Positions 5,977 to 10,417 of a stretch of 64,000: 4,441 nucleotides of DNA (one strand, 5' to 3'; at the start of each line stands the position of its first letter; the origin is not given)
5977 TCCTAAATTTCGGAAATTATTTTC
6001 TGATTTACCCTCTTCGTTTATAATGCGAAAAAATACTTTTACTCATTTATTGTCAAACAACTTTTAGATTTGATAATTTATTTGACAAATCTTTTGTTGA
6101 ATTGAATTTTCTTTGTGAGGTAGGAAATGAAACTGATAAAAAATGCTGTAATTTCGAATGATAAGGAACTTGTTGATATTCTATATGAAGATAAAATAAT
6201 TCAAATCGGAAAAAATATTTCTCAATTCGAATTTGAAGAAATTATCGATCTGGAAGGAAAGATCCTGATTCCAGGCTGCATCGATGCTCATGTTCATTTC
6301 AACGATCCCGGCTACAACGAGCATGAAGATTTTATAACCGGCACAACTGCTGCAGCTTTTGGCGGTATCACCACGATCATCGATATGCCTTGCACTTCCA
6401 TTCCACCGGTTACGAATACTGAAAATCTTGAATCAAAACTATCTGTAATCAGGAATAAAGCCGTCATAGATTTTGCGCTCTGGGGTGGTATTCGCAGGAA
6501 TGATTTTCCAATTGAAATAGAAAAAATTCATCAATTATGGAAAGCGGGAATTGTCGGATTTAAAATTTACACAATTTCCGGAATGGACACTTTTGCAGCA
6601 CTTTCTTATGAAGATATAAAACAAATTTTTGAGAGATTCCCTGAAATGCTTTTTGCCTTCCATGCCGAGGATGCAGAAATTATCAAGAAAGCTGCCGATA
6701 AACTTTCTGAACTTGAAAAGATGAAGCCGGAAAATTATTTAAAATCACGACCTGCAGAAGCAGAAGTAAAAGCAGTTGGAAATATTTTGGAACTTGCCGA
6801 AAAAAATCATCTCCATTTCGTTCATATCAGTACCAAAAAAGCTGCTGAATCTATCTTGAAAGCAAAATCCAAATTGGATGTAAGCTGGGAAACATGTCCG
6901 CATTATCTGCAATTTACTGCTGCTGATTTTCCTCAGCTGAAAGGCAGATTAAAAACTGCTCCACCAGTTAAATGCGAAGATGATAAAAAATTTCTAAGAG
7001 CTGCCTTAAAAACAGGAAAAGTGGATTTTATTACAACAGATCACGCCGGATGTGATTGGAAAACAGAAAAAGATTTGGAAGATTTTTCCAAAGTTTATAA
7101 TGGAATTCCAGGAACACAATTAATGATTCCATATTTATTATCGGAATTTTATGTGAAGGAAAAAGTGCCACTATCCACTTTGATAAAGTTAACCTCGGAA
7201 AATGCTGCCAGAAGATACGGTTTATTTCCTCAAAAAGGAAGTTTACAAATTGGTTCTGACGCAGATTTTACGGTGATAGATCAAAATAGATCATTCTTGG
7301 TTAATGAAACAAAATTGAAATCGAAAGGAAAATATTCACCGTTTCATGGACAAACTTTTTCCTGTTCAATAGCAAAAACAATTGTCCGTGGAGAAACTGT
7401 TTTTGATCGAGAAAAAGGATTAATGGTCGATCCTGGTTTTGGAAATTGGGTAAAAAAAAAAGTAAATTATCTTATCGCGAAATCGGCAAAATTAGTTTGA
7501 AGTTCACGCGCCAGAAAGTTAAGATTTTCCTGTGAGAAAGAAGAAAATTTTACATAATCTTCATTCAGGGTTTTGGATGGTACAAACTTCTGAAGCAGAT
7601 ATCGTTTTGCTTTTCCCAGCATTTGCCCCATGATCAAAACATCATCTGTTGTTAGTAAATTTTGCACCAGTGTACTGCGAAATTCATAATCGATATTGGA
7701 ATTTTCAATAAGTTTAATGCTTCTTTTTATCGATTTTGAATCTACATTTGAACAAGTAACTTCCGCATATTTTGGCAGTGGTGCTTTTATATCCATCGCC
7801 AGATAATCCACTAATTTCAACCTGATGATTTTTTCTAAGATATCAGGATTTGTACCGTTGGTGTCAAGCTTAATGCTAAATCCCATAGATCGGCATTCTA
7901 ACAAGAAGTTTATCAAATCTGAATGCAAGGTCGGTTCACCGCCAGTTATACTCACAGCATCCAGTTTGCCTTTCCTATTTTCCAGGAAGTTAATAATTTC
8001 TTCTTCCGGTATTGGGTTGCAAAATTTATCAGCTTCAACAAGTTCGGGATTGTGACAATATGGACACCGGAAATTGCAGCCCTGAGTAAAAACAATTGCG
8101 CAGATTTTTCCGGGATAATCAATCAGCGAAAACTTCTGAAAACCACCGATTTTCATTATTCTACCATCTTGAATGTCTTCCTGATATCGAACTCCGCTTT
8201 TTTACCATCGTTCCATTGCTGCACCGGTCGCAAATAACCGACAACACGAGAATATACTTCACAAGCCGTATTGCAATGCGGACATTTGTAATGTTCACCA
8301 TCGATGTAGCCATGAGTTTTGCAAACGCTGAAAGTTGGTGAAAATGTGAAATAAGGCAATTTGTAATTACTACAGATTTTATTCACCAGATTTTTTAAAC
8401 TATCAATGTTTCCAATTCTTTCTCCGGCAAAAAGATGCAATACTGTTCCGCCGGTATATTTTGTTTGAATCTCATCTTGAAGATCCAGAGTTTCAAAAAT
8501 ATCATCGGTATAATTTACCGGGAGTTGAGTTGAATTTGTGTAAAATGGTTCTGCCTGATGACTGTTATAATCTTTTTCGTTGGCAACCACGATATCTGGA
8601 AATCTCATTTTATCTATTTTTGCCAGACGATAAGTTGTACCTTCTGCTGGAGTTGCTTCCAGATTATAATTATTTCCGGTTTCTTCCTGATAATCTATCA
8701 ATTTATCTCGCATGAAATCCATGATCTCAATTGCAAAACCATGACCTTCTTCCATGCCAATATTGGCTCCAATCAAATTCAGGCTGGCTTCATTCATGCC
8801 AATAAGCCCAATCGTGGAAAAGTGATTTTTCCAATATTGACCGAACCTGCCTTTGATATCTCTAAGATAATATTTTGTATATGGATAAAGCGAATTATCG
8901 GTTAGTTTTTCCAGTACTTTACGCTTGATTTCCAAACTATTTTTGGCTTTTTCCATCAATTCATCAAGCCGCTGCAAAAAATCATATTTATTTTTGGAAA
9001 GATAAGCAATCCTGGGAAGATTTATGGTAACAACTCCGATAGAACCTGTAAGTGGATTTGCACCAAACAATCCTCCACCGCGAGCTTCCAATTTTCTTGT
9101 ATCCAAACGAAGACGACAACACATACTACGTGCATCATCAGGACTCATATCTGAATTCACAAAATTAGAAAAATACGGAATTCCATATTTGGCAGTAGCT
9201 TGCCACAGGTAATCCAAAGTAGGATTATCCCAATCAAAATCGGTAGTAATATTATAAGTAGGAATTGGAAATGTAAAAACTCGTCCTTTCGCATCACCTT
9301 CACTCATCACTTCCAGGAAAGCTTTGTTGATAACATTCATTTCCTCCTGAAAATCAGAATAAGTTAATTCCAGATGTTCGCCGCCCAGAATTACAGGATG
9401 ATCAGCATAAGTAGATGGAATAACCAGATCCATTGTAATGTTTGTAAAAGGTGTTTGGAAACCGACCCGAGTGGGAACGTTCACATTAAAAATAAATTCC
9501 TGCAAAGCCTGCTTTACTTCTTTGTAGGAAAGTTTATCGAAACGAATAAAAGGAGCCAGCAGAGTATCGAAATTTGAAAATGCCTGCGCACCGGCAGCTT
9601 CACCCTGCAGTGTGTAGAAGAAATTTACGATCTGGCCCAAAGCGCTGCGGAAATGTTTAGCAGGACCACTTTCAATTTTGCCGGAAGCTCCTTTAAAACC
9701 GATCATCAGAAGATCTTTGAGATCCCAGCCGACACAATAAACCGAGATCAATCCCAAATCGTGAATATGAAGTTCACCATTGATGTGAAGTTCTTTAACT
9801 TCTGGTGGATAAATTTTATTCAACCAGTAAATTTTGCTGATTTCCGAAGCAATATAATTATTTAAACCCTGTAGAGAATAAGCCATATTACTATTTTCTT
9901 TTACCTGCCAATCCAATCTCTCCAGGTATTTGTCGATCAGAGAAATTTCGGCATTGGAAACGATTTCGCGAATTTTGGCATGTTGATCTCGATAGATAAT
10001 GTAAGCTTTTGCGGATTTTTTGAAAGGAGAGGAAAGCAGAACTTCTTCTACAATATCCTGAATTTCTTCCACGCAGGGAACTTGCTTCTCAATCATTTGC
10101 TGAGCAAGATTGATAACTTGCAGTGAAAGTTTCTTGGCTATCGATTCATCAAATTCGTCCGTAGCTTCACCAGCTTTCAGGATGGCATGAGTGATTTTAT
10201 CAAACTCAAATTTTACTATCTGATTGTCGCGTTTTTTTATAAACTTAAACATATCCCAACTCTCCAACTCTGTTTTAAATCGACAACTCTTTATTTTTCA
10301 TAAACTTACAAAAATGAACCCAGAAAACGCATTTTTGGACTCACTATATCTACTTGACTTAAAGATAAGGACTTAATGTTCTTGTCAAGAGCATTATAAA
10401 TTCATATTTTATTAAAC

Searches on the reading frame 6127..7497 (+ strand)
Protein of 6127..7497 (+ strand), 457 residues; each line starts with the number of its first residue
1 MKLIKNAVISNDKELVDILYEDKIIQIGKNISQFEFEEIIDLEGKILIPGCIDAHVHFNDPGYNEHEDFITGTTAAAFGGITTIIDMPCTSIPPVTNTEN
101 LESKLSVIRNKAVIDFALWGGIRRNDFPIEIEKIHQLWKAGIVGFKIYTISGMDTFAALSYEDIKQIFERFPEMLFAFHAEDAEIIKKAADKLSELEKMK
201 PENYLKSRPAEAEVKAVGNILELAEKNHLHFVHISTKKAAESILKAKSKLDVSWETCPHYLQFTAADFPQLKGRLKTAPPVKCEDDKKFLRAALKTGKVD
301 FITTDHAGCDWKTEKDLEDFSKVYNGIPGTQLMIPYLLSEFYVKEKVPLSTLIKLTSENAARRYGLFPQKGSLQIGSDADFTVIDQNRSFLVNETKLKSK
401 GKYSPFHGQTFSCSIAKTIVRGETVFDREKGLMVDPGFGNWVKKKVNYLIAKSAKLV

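Call 22: search_protein_families(library=ncbifam, proteins=[window:6127-7497:+], max_evalue=0.00001)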
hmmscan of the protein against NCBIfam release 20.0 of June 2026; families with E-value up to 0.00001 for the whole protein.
window:6127-7497:+ (457 aa): 45 families (the best 25 are shown)
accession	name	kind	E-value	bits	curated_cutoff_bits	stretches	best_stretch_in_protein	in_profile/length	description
TIGR03178.1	allantoinase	equivalog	8.5e-110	367.6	357.85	1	7-434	9-432/441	allantoinase AllB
NF004839.0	PRK06189.1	equivalog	1.1e-108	363.7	631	1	8-440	13-443/451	allantoinase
NF058539.1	ergo_uti2_ErtD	equivalog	2.9e-92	309.9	650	1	4-445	6-448/449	hydantoin-5-propionate amidohydrolase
TIGR00857.1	pyrC_multi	subfamily_domain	3.8e-85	286.3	279.05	1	21-426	12-409/412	dihydroorotase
NF002668.0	PRK02382.1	equivalog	9.5e-84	281.6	452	1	3-444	2-428/436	dihydroorotase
TIGR02033.1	D-hydantoinase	equivalog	3.8e-80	270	393.25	1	3-443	2-453/454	dihydropyrimidinase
NF005960.0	PRK08044.1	equivalog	4.3e-78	263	688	1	4-444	7-450/453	allantoinase AllB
NF006688.0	PRK09236.1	equivalog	7.5e-74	249.1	535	1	3-430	5-430/444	dihydroorotase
NF006559.0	PRK09060.1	equivalog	2.6e-71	240.3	482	1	9-429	14-425/444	dihydroorotase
NF005751.0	PRK07575.1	equivalog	5e-71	239.4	529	1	14-429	20-423/440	dihydroorotase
NF058538.1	ergo_util_ErtD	equivalog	1e-70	238.8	600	1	20-443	24-445/446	hydantoin-5-propionate amidohydrolase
NF009941.0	PRK13404.1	subfamily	1.5e-68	231.6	647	1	12-448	18-465/478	dihydropyrimidinase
NF006837.0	PRK09357.1-2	equivalog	2.5e-64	217.4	575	1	1-430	2-426/428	dihydroorotase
NF003271.0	PRK04250.1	equivalog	4.7e-62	209.9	405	1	21-443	25-403/407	dihydroorotase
NF002284.0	PRK01211.1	subfamily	2.2e-58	198.2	462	1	21-444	22-405/409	dihydroorotase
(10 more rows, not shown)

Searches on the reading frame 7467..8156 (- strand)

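Call 22: search_protein_families(library=ncbifam, proteins=[window:7467-8156:-], max_evalue=0.00001)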
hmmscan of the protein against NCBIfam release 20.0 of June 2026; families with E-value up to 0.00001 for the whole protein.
window:7467-8156:- (229 aa): 39 families (the best 25 are shown)
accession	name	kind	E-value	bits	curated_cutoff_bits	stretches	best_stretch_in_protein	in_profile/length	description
TIGR02495.1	NrdG2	equivalog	3.8e-64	215.6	131.15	1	3-191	2-192/193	anaerobic ribonucleoside-triphosphate reductase activating protein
TIGR04041.1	activase_YjjW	hypoth_equivalog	4.8e-20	72.1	250.2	2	52-222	96-268/276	YjjW family glycine radical enzyme activase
TIGR02493.1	PFLA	equivalog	5.2e-19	68.6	231.75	1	6-166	5-168/235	pyruvate formate-lyase-activating protein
TIGR03963.1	rSAM_QueE_Clost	equivalog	1.4e-15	57.6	260.1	1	16-199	18-200/219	putative 7-carboxy-7-deazaguanine synthase QueE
TIGR02494.1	PFLE_PFLC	subfamily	6.1e-15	55.2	174.35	1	6-41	4-38/293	glycyl-radical enzyme activating protein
TIGR04317.1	W_rSAM_matur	equivalog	2.6e-13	49.8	380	1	21-200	8-190/349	tungsten cofactor oxidoreductase radical SAM maturase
NF043069.1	T4HPD_activ_SAM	equivalog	3.5e-12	46.3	425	1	3-40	4-40/299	trans-4-hydroxy-L-proline dehydratase activase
TIGR02668.1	moaA_archaeal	equivalog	7.2e-11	41.6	325.25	1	21-102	14-95/303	GTP 3',8-cyclase MoaA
NF038283.1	viperin_w_prok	equivalog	2.1e-10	40.3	180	1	23-103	8-94/281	viperin family antiviral radical SAM protein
NF008356.0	PRK11145.1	equivalog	2.4e-10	40.1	375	1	3-125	7-133/246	pyruvate formate lyase 1-activating protein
TIGR02666.1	moaA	equivalog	2.4e-10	39.9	284.05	1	22-103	15-102/336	GTP 3',8-cyclase MoaA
TIGR02826.1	RNR_activ_nrdG3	equivalog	5.4e-10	39.3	151.7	1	13-120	11-115/148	anaerobic ribonucleoside-triphosphate reductase activating protein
TIGR04395.1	cutC_activ_rSAM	equivalog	5.9e-10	38.9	360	0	3-41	7-44/309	choline TMA-lyase-activating enzyme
TIGR04349.1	rSAM_QueE_gams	hypoth_equivalog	1.1e-09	38.2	300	1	19-173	21-166/210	7-carboxy-7-deazaguanine synthase QueE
NF048010.1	SfplDhtActHpsHDes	equivalog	1.2e-09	37.5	430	1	6-40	11-44/298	(2S)-3-sulfopropanediol dehydratase activating enzyme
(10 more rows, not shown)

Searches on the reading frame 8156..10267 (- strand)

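Call 22: search_protein_families(library=ncbifam, proteins=[window:8156-10267:-], max_evalue=0.00001)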
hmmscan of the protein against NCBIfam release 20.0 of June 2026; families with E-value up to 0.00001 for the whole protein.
window:8156-10267:- (703 aa): 13 families
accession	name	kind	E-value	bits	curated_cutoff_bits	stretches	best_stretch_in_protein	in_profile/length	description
NF006126.0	PRK08270.1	equivalog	0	1081.9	548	1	8-701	3-683/684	ribonucleoside triphosphate reductase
TIGR02487.1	NrdD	equivalog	2.9e-174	580.8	326.35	1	123-697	1-579/581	anaerobic ribonucleoside-triphosphate reductase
NF006358.0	PRK08579.1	equivalog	2.2e-121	406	585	2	106-394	8-294/624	anaerobic ribonucleoside triphosphate reductase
NF005497.0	PRK07111.1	equivalog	7.8e-74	249.3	764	2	6-242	1-234/746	anaerobic ribonucleoside triphosphate reductase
NF006127.0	PRK08271.1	equivalog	3.3e-68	230.7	545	1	154-697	100-625/631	anaerobic ribonucleoside-triphosphate reductase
NF006732.0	PRK09263.1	equivalog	9.7e-64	216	657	1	9-696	4-702/712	anaerobic ribonucleoside-triphosphate reductase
TIGR02827.1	RNR_anaer_Bdell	equivalog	5.7e-51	173.7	568.3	1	156-696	75-594/596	anaerobic ribonucleoside-triphosphate reductase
NF011292.0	PRK14704.1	equivalog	4.3e-34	118.1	736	1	122-693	27-611/618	anaerobic ribonucleoside triphosphate reductase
NF005010.0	PRK06406.1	subfamily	1.2e-16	60.2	1125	1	6-102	3-101/771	vitamin B12-dependent ribonucleotide reductase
NF009028.0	PRK12364.1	equivalog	4.5e-12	44.8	1377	1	10-137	3-133/842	ribonucleoside-diphosphate reductase subunit alpha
NF006207.0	PRK08332.1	equivalog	1.1e-10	39.4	2400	1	10-112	6-112/1684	vitamin B12-dependent ribonucleotide reductase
NF009029.0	PRK12365.1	equivalog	8.9e-10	37.2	1350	1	3-132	114-248/1046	ribonucleoside-diphosphate reductase subunit alpha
NF005544.0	PRK07207.1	equivalog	1.7e-09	36.1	965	1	8-139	35-170/965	ribonucleoside-diphosphate reductase subunit alpha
